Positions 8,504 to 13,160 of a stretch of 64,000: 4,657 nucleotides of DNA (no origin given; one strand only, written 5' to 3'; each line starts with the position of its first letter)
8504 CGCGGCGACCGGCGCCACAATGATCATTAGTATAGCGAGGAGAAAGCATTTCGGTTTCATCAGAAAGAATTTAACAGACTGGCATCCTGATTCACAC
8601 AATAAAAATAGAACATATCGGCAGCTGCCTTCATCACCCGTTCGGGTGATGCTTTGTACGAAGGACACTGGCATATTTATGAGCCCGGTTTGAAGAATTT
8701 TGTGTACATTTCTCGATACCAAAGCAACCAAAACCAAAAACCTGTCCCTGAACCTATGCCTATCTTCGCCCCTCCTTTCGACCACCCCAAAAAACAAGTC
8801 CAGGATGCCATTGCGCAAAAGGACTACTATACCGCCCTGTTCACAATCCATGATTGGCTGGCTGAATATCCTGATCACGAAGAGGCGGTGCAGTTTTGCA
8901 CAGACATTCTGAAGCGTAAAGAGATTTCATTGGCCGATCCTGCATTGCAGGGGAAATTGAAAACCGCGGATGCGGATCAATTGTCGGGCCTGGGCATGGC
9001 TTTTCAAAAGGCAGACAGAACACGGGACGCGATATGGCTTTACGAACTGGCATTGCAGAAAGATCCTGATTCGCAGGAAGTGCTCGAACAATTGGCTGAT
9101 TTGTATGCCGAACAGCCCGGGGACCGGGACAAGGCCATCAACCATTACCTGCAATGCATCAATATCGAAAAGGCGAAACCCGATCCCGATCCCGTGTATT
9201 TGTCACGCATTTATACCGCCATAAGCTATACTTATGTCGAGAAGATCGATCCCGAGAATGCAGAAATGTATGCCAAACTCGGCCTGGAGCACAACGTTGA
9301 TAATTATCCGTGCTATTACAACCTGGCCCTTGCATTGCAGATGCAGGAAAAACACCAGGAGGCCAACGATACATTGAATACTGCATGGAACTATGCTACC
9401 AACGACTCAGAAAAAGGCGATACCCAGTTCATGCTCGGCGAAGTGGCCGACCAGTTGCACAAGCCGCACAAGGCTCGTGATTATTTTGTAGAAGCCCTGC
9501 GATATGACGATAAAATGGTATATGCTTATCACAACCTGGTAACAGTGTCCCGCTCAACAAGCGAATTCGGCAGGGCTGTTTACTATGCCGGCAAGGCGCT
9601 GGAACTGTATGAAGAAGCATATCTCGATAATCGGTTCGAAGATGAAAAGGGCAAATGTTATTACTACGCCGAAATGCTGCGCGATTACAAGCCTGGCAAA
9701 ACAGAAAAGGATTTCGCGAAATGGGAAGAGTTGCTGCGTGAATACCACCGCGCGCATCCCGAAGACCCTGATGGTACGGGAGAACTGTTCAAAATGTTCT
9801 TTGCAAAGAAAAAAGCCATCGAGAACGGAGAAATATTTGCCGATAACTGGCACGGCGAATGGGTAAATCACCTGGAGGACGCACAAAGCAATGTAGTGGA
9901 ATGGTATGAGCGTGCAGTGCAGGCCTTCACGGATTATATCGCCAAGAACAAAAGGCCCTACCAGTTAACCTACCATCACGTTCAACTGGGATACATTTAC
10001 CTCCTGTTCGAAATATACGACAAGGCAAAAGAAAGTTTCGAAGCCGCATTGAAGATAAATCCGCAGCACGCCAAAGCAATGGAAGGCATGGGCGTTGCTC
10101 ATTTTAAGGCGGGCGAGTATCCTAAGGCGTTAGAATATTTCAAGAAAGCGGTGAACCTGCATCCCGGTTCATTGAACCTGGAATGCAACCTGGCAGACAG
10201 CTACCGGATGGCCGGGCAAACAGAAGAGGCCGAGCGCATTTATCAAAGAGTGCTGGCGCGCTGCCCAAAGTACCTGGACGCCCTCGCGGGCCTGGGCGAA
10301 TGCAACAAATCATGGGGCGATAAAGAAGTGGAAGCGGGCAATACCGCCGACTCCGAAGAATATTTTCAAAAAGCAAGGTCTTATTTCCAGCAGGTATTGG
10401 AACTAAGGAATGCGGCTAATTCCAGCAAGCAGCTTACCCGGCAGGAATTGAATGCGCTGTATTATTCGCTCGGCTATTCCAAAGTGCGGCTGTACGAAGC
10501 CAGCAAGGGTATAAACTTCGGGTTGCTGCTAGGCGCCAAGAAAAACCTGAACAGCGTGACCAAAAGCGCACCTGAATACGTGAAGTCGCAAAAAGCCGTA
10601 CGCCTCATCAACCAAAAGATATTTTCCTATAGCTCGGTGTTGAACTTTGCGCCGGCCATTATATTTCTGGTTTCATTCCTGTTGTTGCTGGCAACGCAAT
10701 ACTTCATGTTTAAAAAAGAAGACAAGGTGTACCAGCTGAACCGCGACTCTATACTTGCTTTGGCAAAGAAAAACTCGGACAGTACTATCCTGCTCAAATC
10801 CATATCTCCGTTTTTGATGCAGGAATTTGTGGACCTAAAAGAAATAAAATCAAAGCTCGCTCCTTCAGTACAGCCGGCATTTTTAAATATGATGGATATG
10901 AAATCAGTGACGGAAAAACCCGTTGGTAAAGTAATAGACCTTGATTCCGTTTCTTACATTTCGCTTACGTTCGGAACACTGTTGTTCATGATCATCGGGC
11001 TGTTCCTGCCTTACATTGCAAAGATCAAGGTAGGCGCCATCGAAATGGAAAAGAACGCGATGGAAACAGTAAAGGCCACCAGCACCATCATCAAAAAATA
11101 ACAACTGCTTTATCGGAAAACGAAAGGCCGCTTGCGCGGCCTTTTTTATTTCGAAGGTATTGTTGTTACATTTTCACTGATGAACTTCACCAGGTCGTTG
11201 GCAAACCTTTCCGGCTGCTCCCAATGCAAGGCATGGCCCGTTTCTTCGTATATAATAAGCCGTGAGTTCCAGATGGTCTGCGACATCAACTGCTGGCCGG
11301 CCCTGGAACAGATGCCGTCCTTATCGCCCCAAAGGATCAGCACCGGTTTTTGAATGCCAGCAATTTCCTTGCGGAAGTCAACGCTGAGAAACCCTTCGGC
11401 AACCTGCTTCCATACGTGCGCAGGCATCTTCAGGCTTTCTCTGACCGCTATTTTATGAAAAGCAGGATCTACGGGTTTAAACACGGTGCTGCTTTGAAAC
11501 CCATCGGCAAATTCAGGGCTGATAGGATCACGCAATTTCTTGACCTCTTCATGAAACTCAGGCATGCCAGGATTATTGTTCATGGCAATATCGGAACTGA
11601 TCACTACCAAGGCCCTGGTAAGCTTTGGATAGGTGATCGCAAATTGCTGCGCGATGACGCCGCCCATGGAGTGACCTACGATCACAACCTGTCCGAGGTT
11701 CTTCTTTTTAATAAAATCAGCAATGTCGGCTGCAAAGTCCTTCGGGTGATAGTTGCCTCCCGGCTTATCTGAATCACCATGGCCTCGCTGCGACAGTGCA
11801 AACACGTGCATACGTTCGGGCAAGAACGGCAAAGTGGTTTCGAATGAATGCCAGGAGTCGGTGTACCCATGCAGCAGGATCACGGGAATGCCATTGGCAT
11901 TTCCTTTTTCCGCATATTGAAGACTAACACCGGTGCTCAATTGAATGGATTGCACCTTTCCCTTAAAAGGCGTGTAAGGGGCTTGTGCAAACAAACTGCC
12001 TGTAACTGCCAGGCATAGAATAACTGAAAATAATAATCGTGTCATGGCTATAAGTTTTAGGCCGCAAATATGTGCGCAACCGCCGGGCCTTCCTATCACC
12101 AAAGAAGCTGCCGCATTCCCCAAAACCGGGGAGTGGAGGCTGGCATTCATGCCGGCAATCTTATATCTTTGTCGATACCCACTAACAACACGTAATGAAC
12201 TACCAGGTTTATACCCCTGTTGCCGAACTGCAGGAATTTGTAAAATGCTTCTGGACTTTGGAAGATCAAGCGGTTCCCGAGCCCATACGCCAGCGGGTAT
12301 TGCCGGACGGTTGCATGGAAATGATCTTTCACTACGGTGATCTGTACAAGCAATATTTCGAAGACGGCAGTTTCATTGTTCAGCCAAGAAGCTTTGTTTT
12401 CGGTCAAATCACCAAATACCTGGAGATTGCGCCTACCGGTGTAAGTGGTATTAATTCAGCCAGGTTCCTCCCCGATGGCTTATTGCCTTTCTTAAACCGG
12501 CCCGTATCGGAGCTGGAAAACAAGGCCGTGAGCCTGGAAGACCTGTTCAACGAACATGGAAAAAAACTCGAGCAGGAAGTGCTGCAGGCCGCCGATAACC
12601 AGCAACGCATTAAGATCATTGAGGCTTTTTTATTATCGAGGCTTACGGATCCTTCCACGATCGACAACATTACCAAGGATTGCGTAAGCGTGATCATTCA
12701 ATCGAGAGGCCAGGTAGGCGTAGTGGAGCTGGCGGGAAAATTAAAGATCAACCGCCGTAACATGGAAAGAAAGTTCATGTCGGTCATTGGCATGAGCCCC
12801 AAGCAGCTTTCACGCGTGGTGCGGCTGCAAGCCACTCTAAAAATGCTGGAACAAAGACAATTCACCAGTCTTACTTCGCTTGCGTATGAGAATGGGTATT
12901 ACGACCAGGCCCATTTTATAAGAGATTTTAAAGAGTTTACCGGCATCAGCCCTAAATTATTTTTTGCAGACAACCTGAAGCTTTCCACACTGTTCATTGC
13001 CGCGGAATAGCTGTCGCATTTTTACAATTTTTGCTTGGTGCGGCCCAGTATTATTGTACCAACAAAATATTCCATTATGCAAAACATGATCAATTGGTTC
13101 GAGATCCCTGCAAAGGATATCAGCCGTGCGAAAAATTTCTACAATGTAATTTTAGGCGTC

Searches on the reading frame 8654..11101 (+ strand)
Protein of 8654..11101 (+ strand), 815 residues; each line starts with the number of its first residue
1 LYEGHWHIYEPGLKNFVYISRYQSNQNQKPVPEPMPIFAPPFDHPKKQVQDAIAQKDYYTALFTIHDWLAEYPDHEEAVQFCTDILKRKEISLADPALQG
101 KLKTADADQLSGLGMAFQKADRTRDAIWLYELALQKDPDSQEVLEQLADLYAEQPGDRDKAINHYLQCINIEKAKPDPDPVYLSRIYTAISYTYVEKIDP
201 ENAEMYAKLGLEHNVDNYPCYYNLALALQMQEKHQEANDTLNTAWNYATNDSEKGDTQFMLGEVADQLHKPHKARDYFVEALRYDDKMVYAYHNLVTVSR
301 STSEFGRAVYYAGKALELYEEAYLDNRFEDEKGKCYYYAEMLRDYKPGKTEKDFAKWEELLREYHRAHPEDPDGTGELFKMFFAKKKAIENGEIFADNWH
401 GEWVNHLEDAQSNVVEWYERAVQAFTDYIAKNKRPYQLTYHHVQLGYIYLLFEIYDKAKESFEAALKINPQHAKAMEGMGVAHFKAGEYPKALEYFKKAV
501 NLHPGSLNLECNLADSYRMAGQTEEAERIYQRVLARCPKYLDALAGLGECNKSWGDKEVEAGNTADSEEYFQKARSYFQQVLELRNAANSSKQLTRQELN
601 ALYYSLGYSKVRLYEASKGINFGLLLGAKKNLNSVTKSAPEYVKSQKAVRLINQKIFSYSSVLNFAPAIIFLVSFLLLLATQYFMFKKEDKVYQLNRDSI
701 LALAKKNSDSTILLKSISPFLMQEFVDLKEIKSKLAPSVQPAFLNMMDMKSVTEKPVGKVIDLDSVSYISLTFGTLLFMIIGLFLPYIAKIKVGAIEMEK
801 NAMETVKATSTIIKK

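Call 68: search_protein_families(library=pfam, proteins=[window:8654-11101:+], max_evalue=0.00001)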
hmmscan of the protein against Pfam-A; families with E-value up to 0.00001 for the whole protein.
window:8654-11101:+ (815 aa): 16 families
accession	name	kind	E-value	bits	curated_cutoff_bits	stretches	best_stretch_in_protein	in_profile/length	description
PF07719.23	TPR_2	-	1.1e-28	97.4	27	1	473-505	1-33/34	Tetratricopeptide repeat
PF13424.12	TPR_12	-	9.3e-26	90.3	30.1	2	474-537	4-75/77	Tetratricopeptide repeat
PF00515.34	TPR_1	-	1.6e-25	88.2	27.8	1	474-504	2-32/34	Tetratricopeptide repeat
PF13428.12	TPR_14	-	5.8e-20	70.2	23.5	0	513-549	7-43/44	Tetratricopeptide repeat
PF13432.12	TPR_16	-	2.1e-18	66.9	32.7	1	455-505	13-63/65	Tetratricopeptide repeat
PF13431.12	TPR_17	-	2.1e-17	62.3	24.4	0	495-527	1-33/34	Tetratricopeptide repeat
PF14559.12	TPR_19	-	6.5e-17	62.1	25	2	484-539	2-57/68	Tetratricopeptide repeat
PF13181.12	TPR_8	-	1.3e-16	59.7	25.7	0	443-472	5-34/34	Tetratricopeptide repeat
PF13174.12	TPR_6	-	1.1e-15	57.6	26.3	0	513-539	6-32/33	Tetratricopeptide repeat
PF13176.12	TPR_7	-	8.8e-13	47.7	27.9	0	512-542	4-34/36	Tetratricopeptide repeat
PF13374.12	TPR_10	-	1.4e-12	47.6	27.5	0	512-537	7-32/42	Tetratricopeptide repeat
PF13414.12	TPR_11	-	1.9e-08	34.3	26.8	0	455-487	10-42/42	TPR repeat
PF25063.1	ARM_TT21_C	-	2.7e-07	31.1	35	0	444-540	100-197/209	Tetratricopeptide repeat protein 21 C-terminal ARM domain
PF25064.1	ARM_TT21_5th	-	4.1e-07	30.7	27.8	0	196-295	13-112/117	TT21 fifth ARM repeats domain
PF13429.12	TPR_15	-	1e-06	28.9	26.2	0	442-536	181-277/280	Tetratricopeptide repeat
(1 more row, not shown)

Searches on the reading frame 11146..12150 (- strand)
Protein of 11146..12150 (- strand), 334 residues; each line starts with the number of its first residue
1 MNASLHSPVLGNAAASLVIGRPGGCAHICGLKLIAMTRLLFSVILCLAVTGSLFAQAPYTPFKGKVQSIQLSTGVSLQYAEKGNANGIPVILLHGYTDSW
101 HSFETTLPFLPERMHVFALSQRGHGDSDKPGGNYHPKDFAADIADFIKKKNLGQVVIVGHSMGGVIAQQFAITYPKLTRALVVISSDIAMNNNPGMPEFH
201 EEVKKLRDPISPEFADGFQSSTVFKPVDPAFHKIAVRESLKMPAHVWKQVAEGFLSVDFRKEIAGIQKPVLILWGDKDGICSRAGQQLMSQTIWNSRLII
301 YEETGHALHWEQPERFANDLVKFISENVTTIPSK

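Call 68: search_protein_families(library=pfam, proteins=[window:11146-12150:-], max_evalue=0.00001)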
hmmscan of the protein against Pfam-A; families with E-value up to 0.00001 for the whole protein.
window:11146-12150:- (334 aa): 4 families
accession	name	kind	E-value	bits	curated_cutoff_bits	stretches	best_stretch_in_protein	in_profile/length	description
PF00561.26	Abhydrolase_1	-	2.5e-34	119.5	25.8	1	89-313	2-245/245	alpha/beta hydrolase fold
PF12697.13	Abhydrolase_6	-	7.1e-26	92.6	26.3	1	90-317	1-215/217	Alpha/beta hydrolase family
PF12146.15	Hydrolase_4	-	3e-24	86.1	27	1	90-312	7-238/239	Serine aminopeptidase, S33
PF07819.20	PGAP1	-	9.3e-06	26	24.3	0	149-182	87-123/233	PGAP1-like alpha/beta domain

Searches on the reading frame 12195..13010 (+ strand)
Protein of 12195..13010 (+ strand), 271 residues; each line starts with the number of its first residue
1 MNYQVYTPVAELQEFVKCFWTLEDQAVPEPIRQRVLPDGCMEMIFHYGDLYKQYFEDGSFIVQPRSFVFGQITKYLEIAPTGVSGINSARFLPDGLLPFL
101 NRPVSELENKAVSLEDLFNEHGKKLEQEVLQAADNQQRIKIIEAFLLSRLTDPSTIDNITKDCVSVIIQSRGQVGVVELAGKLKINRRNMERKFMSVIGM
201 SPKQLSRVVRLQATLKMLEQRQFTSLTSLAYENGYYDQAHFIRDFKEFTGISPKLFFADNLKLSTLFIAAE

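Call 68: search_protein_families(library=pfam, proteins=[window:12195-13010:+], max_evalue=0.00001)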
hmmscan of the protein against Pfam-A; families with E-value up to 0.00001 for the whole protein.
window:12195-13010:+ (271 aa): 3 families
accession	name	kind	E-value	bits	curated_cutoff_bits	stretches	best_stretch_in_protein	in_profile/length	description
PF20240.3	DUF6597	-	8.9e-26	90.4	27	1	4-112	1-102/103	Domain of unknown function (DUF6597)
PF12833.13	HTH_18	-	3.9e-16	59.6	33.6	1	179-256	1-77/80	Helix-turn-helix domain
PF00165.29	HTH_AraC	-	4.4e-10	39.9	26.6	0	225-256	10-40/42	Bacterial regulatory helix-turn-helix proteins, AraC family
